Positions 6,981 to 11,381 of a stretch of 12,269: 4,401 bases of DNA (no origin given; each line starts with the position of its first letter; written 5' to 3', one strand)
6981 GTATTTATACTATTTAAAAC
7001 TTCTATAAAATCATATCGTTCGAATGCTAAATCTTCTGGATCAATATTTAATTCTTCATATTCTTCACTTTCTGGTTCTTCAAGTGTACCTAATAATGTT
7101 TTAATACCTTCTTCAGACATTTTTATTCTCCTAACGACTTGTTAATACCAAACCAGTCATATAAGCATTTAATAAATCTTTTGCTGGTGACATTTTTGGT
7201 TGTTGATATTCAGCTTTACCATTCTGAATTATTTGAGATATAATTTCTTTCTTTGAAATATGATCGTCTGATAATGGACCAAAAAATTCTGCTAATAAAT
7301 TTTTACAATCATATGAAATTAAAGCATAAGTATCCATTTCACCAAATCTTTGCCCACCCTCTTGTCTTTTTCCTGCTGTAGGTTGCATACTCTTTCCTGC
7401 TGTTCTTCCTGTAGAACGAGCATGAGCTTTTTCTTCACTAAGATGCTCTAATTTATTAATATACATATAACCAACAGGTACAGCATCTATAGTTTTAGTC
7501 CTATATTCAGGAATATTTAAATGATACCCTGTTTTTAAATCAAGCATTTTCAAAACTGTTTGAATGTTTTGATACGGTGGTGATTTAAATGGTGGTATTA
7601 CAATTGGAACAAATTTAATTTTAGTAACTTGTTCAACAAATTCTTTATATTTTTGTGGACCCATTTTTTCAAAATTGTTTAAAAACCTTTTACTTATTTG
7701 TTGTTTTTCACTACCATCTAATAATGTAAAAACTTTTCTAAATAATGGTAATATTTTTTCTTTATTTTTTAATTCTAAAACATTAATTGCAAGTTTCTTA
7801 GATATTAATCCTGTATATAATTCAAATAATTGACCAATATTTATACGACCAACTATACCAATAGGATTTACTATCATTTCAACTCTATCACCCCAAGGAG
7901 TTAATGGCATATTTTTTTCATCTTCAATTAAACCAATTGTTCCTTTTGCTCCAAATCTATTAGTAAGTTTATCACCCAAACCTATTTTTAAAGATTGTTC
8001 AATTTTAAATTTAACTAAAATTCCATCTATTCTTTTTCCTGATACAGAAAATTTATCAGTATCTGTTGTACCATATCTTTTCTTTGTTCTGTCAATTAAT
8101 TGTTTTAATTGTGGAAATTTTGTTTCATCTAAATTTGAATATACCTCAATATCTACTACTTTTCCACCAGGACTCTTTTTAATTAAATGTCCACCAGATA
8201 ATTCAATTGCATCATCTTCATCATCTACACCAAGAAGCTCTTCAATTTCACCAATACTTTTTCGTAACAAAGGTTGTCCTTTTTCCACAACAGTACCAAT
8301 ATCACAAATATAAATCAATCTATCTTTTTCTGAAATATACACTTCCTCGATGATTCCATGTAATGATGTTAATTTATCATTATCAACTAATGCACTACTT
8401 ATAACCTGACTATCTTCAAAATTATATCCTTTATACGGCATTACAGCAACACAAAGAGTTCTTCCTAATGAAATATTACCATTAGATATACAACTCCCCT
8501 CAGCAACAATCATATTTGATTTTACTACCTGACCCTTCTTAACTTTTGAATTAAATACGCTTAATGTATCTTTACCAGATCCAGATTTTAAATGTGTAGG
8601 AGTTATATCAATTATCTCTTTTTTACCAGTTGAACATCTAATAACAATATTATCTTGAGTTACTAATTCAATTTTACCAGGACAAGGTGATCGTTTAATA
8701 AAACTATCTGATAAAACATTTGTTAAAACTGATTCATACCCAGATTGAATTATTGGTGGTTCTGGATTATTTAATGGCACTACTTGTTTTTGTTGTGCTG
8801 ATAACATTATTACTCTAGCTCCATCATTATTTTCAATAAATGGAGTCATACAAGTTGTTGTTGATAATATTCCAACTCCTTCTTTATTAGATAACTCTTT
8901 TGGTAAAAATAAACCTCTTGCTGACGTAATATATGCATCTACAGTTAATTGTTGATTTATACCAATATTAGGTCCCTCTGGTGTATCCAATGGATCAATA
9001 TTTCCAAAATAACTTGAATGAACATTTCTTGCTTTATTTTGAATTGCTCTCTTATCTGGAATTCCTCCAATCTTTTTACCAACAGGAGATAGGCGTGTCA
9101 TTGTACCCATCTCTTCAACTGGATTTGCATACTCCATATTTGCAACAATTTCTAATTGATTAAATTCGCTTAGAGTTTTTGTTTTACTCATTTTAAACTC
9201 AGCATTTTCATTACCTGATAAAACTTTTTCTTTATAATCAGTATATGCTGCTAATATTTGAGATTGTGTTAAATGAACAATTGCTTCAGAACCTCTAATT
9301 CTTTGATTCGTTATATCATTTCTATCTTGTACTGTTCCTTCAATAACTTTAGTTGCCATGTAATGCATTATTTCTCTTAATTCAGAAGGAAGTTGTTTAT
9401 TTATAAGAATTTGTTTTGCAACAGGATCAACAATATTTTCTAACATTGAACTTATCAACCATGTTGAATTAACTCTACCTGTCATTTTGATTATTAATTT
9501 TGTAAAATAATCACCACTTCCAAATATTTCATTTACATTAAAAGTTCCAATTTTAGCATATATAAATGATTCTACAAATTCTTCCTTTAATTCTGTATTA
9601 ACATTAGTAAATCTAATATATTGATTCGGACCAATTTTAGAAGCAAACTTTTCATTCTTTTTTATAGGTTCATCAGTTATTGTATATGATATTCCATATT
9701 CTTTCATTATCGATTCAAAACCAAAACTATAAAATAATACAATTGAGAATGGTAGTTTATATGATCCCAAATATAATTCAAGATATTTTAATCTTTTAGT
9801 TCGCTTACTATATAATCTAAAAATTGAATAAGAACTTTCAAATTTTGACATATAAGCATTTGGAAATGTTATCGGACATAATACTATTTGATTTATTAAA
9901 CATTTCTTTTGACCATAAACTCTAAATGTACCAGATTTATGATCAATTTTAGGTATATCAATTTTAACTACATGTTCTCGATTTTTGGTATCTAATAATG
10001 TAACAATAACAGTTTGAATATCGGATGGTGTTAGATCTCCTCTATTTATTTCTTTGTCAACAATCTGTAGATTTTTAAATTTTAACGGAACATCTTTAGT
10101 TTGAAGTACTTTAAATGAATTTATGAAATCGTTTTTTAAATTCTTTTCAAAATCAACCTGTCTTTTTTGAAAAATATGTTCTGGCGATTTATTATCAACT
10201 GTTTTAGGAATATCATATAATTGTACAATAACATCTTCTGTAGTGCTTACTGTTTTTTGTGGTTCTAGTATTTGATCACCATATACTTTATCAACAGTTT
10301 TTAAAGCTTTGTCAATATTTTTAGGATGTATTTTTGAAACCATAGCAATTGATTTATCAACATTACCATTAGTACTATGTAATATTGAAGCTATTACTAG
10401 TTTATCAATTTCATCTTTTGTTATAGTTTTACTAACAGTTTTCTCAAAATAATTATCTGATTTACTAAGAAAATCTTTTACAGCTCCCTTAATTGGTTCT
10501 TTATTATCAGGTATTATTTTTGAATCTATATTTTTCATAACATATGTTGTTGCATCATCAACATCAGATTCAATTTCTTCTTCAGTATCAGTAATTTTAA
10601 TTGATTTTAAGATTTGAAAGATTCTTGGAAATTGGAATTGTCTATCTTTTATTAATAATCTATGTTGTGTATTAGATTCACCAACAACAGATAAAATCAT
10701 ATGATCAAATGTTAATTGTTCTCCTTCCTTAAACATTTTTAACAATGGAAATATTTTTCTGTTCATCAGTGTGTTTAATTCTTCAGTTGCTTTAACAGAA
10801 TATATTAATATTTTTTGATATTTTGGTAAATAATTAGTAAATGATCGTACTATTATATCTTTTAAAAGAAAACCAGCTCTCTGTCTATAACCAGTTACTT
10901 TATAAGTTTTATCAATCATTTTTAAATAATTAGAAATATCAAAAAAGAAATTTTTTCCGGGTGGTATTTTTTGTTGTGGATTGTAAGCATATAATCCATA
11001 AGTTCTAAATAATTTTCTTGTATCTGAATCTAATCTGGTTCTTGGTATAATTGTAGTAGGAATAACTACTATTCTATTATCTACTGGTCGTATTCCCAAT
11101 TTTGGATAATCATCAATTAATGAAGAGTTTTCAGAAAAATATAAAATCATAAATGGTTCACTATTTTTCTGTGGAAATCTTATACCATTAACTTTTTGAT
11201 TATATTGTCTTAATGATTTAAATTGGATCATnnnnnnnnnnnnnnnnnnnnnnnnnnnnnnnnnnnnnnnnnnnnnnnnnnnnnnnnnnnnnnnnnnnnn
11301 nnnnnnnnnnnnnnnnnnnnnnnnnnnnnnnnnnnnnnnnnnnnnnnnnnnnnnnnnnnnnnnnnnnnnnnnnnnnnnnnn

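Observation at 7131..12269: Non-canonical RNA polymerase gene arrangement: beta-prime C-terminus, then HNH endonuclease, then full-length divergent beta, with no rpoC downstream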

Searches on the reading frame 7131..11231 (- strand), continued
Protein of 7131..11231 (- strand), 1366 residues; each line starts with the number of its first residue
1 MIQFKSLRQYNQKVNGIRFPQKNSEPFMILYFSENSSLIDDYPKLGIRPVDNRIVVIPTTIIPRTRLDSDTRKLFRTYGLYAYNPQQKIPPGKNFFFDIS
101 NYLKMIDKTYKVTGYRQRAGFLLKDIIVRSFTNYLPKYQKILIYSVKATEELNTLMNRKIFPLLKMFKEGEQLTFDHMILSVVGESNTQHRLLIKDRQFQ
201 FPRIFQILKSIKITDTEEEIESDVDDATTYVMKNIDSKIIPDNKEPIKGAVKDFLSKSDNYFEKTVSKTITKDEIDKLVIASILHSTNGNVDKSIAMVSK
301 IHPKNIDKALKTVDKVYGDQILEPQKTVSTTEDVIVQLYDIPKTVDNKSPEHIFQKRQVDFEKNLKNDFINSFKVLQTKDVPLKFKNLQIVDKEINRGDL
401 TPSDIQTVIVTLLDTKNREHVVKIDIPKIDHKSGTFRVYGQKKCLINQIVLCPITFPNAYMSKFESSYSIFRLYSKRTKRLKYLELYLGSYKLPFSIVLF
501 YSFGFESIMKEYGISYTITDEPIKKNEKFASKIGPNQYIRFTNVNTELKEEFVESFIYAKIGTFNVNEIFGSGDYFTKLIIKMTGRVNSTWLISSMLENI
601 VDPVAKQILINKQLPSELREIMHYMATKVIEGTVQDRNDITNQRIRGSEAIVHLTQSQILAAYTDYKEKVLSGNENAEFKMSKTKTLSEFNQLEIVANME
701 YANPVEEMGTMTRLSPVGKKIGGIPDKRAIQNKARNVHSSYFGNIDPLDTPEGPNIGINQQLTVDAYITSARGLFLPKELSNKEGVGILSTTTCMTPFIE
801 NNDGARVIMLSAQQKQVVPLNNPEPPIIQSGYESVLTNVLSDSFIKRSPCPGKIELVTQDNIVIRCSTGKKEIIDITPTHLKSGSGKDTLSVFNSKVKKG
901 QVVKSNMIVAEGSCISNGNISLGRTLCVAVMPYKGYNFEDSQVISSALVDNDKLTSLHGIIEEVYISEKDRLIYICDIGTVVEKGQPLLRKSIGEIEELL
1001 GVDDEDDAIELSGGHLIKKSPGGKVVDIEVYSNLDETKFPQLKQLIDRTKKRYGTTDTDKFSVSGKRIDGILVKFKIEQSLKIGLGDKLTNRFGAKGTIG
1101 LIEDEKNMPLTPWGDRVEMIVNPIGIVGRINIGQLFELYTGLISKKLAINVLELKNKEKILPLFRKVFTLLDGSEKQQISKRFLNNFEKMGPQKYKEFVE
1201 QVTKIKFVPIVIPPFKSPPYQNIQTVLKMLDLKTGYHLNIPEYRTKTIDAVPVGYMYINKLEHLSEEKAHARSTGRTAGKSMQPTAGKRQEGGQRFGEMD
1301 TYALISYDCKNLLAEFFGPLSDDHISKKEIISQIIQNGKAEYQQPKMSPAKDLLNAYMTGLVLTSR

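Call 72: search_solved_structures(query=A4, max_evalue=0.001, show_alignments=0)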
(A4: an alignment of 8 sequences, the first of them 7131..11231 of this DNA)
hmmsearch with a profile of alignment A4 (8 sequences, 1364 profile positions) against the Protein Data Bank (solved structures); distinct sequences matched with E-value up to 0.001: 81 (the best 60 are shown).
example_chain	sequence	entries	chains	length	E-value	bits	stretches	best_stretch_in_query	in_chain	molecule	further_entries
6wmp_C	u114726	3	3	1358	4.8e-101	342.3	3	1054-1334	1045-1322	DNA-directed RNA polymerase subunit beta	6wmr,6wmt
7mkn_C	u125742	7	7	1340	1.1e-100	341.1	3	1032-1335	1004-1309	DNA-directed RNA polymerase subunit beta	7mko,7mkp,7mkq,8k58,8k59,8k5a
6awb_03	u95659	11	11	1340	1.1e-100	341.1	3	1032-1335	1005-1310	DNA-directed RNA polymerase subunit beta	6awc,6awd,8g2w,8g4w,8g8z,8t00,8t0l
6n4c_C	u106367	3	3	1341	1.1e-100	341.1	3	1032-1335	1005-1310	DNA-directed RNA polymerase subunit beta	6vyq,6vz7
8g7e_I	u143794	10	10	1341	1.1e-100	341.1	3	1032-1335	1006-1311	DNA-directed RNA polymerase subunit beta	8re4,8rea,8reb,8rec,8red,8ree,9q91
10ma_I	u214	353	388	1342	1.1e-100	341.1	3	1032-1335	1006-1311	DNA-directed RNA polymerase subunit beta | Escherichia coli RNA polymerase beta subunit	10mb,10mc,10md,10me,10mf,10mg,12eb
8hkc_C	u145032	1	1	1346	1.1e-100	341.1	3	1032-1335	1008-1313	DNA-directed RNA polymerase subunit beta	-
5uaq_C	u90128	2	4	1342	1.1e-100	341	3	1032-1335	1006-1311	DNA-directed RNA polymerase subunit beta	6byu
3lu0_C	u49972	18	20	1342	4.6e-100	339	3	1032-1335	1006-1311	DNA-directed RNA polymerase subunit beta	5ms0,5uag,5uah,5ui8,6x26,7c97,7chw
5uaj_C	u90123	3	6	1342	1.1e-99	337.7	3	1032-1335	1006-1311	DNA-directed RNA polymerase subunit beta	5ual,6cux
9gdo_C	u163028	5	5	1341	6e-99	335.3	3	1040-1338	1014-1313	DNA-directed RNA polymerase subunit beta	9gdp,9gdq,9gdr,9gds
7xya_C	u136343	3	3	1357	6.4e-97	328.6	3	1059-1335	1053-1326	DNA-directed RNA polymerase subunit beta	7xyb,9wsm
7f0r_C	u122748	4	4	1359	6.5e-97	328.6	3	1059-1335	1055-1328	DNA-directed RNA polymerase subunit beta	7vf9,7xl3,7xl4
7ye1_C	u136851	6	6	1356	1.7e-96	327.2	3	1039-1334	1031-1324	DNA-directed RNA polymerase subunit beta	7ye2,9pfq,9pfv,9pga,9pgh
6j9e_C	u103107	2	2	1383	2.6e-96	326.6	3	1045-1337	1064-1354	DNA-directed RNA polymerase subunit beta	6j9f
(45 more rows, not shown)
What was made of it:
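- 7131..10295 (-): Core of the RNA polymerase beta subunit (about aa 313-1366), bacterial-type. PDB profile search: bacterial beta 342 bits, archaeal 138, phage AR9 126 (call 72).
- On phiKZ/AR9-type jumbo-phage RNAP: The bacterial PDB score is 342 bits against 126 for AR9 (call 72).
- Checked: A profile of it and its relatives hits bacterial beta chains in the PDB at E ~1e-100 (call 72).
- The AR9 beta chain scores 126 bits against 342 for bacterial beta (call 72).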

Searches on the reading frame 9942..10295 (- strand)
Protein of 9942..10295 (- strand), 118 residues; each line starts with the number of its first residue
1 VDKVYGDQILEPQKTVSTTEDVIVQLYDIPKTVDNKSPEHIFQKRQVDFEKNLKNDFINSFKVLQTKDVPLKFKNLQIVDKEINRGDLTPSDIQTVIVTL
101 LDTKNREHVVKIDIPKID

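Call 107: search_protein_families(library=phrogs, proteins=[window:9942-10295:-], max_evalue=0.1)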
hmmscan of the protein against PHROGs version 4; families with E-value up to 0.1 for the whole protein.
window:9942-10295:- (118 aa): 0 families

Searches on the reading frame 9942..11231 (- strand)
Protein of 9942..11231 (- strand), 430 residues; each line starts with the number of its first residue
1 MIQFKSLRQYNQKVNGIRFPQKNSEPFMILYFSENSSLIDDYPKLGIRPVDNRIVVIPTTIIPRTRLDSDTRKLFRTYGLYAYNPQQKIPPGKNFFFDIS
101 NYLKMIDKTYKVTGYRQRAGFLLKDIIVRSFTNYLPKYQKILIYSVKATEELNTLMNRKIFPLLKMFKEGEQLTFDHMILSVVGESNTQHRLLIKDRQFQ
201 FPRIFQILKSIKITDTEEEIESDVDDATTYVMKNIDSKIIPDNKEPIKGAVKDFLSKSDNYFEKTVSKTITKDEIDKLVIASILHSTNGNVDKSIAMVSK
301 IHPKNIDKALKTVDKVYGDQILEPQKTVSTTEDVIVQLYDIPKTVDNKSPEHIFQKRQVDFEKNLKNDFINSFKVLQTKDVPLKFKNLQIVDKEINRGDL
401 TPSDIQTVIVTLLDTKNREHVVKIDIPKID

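Call 79: search_solved_structures(query=A6, max_evalue=1, show_alignments=1)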
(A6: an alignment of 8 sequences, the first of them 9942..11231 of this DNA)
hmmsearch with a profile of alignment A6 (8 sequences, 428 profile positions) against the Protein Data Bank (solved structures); distinct sequences matched with E-value up to 1: 1.
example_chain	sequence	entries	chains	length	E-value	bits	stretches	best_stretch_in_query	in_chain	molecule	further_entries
6dg5_A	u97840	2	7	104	0.039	16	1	165-253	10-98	Neoleukin-2/15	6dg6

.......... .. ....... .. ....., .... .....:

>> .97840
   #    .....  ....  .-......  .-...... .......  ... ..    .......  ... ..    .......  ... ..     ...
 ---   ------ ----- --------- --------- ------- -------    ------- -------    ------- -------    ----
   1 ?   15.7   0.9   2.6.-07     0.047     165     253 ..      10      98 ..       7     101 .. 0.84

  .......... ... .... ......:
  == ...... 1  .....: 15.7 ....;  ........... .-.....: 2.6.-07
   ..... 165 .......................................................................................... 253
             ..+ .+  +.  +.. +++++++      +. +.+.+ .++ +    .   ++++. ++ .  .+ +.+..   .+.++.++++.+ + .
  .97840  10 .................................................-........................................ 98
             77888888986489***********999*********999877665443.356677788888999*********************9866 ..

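Call 80: search_protein_families(library=pfam, alignment_id=A6, max_evalue=1)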
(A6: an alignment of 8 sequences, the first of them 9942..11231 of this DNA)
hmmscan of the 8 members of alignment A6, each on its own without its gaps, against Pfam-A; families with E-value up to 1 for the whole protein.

A. member 1, window:9942-11231:- (430 aa): 1 family
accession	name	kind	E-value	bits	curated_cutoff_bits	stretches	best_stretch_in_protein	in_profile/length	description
PF20876.2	VipE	-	0.036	14.4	27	0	260-304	12-56/125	Effector protein VipE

B. families by the number of members that match (of 8 scanned): 12 families
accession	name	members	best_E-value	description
PF20876.2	VipE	1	0.036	Effector protein VipE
PF19572.5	PorV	1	0.036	Type IX secretion system protein PorV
PF03801.18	Ndc80_HEC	1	0.045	HEC/Ndc80p family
PF24217.1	DUF7436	1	0.12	Family of unknown function (DUF7436)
PF00728.28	Glyco_hydro_20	1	0.12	Glycosyl hydrolase family 20, catalytic domain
PF13282.11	DUF4070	1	0.18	Domain of unknown function (DUF4070)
PF21188.2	BRR2_plug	1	0.27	Pre-mRNA-splicing helicase BRR2 plug domain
PF16469.10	NPA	1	0.28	Nematode polyprotein allergen ABA-1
PF09259.16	Fve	1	0.29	Fungal immunomodulatory protein Fve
PF02372.20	IL15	1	0.31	Interleukin 15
PF23352.1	IFT52_central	1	0.36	IFT52 central domain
PF00961.24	LAGLIDADG_1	1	0.38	LAGLIDADG endonuclease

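Call 81: find_homologous_proteins(query=A6, max_evalue=0.001)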
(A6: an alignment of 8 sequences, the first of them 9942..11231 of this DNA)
Query A6 (8 sequences) (430 aa, profile of the alignment): 28 proteins with E <= 0.001 among 6836 candidates.
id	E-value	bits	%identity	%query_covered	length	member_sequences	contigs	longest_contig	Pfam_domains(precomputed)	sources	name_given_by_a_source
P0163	1.2e-166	573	71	98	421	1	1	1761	-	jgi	-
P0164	8.8e-149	514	47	100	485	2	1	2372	-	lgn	-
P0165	2.2e-146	506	44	100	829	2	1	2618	PF04565.22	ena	-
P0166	6.2e-145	501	45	100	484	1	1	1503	-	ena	-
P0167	4.4e-143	495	41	100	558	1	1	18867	-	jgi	jgi:hypothetical protein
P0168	1.3e-141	490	42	100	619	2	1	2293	-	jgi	jgi:hypothetical protein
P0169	1.5e-138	480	41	100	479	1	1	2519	-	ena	-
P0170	9.4e-127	441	46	86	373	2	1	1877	-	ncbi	-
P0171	6.2e-125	435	44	87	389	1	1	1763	-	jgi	jgi:hypothetical protein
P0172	2.5e-123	430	36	100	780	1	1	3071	PF04565.22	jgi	-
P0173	1.0e-120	422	42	71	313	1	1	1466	-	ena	-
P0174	1.6e-120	421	43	68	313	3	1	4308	-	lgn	-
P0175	3.9e-120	420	42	68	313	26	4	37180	-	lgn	-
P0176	1.7e-119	418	37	100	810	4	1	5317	PF04565.22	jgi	-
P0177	2.9e-117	410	42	71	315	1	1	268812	-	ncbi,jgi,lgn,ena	-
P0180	7.9e-108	379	39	71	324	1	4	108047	-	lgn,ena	-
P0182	9.0e-106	372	41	68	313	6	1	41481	-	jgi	jgi:RNA-binding protein YhbY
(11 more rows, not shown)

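Call 82: find_encoding_contigs(protein=P0177, flank=8000, max_places=2)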
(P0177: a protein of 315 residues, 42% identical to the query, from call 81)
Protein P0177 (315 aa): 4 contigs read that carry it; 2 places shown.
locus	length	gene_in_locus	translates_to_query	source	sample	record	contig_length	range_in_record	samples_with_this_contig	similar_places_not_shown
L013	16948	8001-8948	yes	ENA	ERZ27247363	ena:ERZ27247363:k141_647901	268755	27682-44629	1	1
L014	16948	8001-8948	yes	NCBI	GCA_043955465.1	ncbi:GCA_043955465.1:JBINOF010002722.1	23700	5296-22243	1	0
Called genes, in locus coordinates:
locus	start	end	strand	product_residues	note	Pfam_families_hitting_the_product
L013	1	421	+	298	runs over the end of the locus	-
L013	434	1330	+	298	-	PF04717:Phage_base_V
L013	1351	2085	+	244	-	-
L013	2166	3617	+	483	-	-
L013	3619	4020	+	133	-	PF01981:PTH2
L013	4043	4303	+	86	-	-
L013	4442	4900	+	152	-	-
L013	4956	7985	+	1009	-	PF04997:RNA_pol_Rpb1_1 (faint), PF04983:RNA_pol_Rpb1_3 (faint), PF00623:RNA_pol_Rpb1_2, PF04998:RNA_pol_Rpb1_5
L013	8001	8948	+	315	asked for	-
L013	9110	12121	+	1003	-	PF04565:RNA_pol_Rpb2_3, PF00562:RNA_pol_Rpb2_6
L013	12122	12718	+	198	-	-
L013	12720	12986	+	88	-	-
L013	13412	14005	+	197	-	-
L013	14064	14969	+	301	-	-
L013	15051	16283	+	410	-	-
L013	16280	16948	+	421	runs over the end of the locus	PF13203:DUF2201_N (weak), PF09967:DUF2201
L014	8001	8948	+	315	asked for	-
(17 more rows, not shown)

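Call 83: find_encoding_contigs(protein=P0180, flank=8000, max_places=2)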
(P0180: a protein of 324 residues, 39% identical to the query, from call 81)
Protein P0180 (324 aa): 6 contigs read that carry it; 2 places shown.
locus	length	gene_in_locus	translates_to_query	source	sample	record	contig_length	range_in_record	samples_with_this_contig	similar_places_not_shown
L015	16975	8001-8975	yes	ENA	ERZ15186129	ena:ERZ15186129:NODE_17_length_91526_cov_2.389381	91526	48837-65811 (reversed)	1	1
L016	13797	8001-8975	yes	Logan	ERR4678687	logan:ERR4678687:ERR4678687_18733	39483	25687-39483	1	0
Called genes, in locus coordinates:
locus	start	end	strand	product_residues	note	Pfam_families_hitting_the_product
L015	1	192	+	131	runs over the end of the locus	-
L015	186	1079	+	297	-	-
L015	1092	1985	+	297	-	PF04717:Phage_base_V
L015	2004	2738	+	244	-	-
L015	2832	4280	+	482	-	-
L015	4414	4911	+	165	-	-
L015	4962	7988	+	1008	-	PF00623:RNA_pol_Rpb1_2, PF04998:RNA_pol_Rpb1_5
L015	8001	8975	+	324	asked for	-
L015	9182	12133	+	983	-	PF04565:RNA_pol_Rpb2_3, PF00562:RNA_pol_Rpb2_6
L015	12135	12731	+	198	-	-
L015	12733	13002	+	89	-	-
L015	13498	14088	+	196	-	-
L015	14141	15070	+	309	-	-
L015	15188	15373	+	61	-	-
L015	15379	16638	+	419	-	-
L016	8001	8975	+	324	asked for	-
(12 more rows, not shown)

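Call 98: find_encoding_contigs(protein=P0182, flank=5000, max_places=1)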
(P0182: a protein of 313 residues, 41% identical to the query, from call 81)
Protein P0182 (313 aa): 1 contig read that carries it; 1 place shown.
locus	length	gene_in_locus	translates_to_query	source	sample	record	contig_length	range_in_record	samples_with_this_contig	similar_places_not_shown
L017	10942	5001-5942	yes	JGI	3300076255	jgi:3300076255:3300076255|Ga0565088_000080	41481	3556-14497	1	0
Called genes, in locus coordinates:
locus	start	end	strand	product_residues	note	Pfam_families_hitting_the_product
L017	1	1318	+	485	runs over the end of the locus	-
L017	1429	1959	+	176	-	-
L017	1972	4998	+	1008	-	PF00623:RNA_pol_Rpb1_2, PF04998:RNA_pol_Rpb1_5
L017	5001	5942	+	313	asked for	-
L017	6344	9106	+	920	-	PF04565:RNA_pol_Rpb2_3 (weak), PF00562:RNA_pol_Rpb2_6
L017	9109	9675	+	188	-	PF13671:AAA_33 (weak)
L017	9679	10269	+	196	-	-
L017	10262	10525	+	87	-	-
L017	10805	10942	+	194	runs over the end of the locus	-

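Call 99: find_encoding_contigs(protein=P0175, flank=5000, max_places=2)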
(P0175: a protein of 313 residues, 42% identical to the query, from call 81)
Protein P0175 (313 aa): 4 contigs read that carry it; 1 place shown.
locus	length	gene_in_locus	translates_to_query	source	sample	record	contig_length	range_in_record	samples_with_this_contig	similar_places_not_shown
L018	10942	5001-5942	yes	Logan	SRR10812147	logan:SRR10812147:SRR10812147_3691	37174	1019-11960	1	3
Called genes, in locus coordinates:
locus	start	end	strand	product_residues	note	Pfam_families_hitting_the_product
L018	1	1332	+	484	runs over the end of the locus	-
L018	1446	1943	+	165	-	-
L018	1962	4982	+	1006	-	PF04983:RNA_pol_Rpb1_3 (faint), PF00623:RNA_pol_Rpb1_2, PF04998:RNA_pol_Rpb1_5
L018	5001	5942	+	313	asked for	-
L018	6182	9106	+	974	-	PF04565:RNA_pol_Rpb2_3, PF00562:RNA_pol_Rpb2_6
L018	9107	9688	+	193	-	-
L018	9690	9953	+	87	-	-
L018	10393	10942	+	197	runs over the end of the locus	-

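Call 107: search_protein_families(library=phrogs, proteins=[P0177, P0180], max_evalue=0.1)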
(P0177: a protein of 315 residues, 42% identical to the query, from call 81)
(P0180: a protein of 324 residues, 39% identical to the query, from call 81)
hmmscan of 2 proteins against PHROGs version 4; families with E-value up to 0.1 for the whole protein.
P0177 (315 aa): 0 families

P0180 (324 aa): 2 families
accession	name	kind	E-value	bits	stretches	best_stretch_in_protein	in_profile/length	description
phrog_1362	-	unknown function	0.0062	16.7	1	240-315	265-343/391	-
phrog_38717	-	unknown function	0.035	12.9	1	201-268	140-207/1077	-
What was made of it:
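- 10296..11231 (-): N-terminal add-on module of beta (about aa 1-312). It has no detectable homologue outside this phage group. No Pfam, PDB or PHROG match (calls 79, 80, 107).
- Tried and rejected: Beta's N-terminal module has no Pfam, PDB or PHROG match (calls 79, 80, 107).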
